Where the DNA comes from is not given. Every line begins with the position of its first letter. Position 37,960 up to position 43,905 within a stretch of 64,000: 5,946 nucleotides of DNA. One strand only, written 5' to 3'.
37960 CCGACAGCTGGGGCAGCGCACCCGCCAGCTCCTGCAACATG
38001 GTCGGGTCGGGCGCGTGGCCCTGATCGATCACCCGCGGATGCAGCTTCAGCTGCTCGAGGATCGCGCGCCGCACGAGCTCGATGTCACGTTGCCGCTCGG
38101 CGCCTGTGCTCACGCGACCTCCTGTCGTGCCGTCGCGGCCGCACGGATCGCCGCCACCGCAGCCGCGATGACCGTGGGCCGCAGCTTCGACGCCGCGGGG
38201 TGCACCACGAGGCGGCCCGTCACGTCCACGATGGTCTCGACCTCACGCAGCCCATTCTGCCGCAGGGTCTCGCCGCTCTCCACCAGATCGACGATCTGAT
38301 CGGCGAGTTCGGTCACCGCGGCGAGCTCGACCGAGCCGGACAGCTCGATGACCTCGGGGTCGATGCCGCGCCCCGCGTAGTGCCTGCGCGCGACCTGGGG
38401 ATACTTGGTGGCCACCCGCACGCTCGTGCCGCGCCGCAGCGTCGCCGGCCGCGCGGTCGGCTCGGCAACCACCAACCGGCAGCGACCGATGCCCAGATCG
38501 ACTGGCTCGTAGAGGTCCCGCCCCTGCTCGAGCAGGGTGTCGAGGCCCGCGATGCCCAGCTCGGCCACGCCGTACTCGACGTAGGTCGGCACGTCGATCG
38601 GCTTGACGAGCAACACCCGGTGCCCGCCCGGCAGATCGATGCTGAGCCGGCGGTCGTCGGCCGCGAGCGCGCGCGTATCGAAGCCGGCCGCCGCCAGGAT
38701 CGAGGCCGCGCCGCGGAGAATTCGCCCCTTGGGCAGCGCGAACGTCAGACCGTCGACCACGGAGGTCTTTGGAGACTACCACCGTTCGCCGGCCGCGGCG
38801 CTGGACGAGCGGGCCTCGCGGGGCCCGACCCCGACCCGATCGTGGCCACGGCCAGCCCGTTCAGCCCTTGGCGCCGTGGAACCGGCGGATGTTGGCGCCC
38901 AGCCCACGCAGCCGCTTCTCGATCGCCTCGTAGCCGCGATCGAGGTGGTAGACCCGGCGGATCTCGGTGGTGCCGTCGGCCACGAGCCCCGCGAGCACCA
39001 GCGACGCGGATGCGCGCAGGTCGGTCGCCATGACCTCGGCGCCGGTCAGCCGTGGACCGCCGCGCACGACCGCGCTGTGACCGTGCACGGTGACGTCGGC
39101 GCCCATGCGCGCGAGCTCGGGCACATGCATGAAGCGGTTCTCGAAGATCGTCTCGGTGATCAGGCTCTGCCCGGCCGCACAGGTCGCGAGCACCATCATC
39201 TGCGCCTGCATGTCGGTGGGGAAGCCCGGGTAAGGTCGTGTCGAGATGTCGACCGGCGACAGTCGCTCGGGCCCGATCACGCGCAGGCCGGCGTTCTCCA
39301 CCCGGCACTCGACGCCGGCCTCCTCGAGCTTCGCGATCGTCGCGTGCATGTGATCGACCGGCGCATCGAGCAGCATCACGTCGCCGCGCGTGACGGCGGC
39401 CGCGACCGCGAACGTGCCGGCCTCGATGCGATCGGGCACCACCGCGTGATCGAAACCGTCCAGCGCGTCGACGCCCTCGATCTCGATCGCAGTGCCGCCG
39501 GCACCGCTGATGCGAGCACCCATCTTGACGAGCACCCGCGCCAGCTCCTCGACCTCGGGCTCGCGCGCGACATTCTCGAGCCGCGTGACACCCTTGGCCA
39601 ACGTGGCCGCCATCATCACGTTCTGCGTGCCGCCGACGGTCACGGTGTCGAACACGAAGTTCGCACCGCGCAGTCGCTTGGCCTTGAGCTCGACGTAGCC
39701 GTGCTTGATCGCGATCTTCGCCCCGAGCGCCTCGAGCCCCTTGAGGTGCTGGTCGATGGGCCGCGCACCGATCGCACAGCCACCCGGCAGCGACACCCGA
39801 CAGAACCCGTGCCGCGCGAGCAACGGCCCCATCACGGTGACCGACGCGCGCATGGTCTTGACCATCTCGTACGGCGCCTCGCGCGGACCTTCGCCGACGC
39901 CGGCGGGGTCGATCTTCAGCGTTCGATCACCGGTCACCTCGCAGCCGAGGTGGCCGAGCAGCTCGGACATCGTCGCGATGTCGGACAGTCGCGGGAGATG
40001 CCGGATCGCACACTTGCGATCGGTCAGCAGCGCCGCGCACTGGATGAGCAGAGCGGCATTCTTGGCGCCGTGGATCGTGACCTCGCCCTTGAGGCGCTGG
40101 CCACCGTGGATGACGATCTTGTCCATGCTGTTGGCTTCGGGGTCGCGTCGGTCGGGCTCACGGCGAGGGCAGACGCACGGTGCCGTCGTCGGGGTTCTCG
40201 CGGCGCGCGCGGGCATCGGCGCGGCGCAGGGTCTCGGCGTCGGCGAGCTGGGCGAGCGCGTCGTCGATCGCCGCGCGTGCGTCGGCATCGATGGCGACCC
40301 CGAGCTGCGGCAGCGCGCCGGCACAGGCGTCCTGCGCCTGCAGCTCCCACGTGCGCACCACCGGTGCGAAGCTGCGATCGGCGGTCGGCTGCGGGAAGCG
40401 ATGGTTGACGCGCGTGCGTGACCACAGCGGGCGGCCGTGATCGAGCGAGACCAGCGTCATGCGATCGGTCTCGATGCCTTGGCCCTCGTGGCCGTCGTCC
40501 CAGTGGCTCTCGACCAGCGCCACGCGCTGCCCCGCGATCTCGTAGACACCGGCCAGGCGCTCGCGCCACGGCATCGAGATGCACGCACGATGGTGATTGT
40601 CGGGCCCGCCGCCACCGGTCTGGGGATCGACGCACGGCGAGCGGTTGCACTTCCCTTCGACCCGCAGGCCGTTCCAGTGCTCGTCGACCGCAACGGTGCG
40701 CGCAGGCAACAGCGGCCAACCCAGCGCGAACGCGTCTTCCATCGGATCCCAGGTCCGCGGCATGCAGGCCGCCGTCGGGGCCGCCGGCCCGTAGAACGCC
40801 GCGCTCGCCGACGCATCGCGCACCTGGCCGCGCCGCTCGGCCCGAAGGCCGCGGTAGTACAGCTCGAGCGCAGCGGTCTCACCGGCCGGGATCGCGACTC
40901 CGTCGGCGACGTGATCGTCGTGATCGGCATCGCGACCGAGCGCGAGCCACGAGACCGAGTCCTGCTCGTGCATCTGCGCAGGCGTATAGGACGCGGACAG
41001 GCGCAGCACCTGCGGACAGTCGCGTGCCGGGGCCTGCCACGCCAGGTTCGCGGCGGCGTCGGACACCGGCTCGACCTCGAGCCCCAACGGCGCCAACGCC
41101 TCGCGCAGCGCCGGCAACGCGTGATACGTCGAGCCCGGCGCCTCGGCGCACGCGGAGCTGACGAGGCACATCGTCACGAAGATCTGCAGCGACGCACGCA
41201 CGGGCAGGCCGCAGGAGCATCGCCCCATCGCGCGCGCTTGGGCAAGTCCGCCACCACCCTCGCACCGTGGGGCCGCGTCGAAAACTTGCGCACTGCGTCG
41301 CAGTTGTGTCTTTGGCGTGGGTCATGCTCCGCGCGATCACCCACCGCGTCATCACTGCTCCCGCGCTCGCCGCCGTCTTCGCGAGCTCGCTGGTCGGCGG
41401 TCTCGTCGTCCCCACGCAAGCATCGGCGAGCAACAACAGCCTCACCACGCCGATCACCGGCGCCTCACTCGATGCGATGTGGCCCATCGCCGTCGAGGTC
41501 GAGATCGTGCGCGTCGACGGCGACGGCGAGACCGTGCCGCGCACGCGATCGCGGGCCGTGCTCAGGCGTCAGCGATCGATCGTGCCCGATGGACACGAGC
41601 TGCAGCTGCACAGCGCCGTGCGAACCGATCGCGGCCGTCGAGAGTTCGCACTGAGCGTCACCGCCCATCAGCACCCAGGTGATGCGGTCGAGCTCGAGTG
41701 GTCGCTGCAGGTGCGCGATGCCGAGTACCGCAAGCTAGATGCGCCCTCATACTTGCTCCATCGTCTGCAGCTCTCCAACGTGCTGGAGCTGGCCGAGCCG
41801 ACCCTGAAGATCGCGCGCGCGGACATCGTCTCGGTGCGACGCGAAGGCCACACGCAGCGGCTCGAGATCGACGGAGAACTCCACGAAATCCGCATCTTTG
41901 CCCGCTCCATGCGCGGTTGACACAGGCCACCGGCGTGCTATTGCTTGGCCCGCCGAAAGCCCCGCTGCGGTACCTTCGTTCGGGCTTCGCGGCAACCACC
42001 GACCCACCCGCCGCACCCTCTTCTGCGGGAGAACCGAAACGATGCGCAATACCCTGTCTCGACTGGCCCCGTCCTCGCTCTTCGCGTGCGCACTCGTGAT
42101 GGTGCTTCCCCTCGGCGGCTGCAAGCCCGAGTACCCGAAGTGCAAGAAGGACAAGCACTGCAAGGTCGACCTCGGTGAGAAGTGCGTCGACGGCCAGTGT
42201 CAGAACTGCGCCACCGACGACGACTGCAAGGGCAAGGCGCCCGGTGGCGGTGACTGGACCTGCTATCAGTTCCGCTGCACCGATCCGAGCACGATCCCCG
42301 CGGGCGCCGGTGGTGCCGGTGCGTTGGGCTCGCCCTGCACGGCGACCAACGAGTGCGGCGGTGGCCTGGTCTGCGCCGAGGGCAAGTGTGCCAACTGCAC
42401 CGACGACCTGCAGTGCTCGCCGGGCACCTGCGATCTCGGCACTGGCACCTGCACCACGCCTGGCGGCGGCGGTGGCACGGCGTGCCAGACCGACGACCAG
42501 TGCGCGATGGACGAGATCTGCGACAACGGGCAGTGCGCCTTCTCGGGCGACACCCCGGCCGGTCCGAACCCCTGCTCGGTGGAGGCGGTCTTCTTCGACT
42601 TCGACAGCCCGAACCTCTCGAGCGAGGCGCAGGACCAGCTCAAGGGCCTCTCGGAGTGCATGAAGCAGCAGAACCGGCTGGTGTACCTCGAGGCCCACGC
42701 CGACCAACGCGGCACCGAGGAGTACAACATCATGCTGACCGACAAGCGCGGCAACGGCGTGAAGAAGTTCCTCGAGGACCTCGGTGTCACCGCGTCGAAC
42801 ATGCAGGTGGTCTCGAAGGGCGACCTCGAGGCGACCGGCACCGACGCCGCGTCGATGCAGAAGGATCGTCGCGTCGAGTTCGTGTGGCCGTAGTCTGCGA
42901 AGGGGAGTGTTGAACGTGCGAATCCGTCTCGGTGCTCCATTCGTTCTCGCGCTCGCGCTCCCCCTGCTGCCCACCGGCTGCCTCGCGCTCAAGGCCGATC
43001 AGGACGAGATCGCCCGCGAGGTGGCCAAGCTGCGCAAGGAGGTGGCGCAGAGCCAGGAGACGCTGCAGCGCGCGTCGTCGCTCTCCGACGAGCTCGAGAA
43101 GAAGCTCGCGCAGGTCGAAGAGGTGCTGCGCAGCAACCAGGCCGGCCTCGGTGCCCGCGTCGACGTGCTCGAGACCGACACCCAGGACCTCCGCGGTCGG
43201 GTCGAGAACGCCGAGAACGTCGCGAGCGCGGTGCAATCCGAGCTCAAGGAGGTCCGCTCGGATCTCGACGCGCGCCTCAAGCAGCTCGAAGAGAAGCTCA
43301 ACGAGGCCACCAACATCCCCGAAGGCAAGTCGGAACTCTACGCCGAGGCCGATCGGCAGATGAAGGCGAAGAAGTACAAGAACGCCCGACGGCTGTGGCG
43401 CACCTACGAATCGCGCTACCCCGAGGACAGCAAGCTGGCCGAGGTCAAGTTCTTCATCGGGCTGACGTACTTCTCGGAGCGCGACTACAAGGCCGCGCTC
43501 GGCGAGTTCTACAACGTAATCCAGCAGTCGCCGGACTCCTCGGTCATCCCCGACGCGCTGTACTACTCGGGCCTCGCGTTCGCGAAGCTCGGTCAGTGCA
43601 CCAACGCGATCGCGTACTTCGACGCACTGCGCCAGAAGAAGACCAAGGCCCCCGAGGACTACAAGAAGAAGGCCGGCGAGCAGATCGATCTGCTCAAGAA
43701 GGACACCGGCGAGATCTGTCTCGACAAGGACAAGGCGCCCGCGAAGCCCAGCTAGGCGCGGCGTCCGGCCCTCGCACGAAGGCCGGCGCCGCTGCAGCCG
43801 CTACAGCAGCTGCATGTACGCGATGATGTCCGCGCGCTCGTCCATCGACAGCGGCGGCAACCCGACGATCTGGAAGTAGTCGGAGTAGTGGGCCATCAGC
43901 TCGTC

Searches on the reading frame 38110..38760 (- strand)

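Call 69: search_protein_families(library=pfam, proteins=[window:38110-38760:-], max_evalue=0.0001)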
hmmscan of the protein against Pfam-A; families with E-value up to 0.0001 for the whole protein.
window:38110-38760:- (216 aa): 1 family
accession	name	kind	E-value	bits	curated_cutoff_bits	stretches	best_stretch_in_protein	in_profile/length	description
PF01634.23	HisG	-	2.2e-47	161.4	25.5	1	53-205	1-156/158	ATP phosphoribosyltransferase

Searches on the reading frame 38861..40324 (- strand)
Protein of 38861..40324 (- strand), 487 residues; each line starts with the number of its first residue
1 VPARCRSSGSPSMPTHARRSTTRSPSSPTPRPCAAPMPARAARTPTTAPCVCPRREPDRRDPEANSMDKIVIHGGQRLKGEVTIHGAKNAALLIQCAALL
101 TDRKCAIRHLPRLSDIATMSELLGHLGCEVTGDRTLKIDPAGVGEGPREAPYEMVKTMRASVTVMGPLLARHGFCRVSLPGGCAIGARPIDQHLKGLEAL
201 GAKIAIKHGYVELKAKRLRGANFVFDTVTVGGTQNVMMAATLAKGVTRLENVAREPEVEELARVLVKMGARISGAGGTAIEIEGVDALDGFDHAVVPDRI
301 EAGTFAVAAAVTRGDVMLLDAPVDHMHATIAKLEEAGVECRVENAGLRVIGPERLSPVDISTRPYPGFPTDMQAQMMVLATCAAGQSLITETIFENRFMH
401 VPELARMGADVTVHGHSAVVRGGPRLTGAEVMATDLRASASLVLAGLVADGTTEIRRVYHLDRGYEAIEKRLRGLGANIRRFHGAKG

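Call 69: search_protein_families(library=pfam, proteins=[window:38861-40324:-], max_evalue=0.0001)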
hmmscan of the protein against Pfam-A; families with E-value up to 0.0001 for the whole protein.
window:38861-40324:- (487 aa): 1 family
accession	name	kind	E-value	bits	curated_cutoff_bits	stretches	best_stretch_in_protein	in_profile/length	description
PF00275.25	EPSP_synthase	-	1.9e-109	366.6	22.8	1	73-472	2-417/417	EPSP synthase (3-phosphoshikimate 1-carboxyvinyltransferase)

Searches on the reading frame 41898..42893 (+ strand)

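Call 69: search_protein_families(library=pfam, proteins=[window:41898-42893:+], max_evalue=0.0001)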
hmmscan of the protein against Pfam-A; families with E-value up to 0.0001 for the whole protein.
window:41898-42893:+ (331 aa): 1 family
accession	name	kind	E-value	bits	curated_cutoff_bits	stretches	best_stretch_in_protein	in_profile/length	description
PF00691.25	OmpA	-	1e-13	51.8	27.2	1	232-319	1-90/98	OmpA family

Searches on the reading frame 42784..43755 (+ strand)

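Call 69: search_protein_families(library=pfam, proteins=[window:42784-43755:+], max_evalue=0.0001)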
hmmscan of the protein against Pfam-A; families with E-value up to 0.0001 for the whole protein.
window:42784-43755:+ (323 aa): 4 families
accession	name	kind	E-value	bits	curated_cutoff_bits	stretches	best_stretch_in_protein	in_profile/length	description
PF13432.12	TPR_16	-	1.9e-08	35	32.7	0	186-252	1-64/65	Tetratricopeptide repeat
PF13525.12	YfiO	-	9.9e-07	29.2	25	1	182-271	5-94/203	Outer membrane lipoprotein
PF16331.10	TolA_bind_tri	-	1.2e-06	29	30.1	1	104-171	2-72/76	TolA binding protein trimerisation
PF13174.12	TPR_6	-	1.7e-05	25.6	26.3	0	257-285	1-29/33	Tetratricopeptide repeat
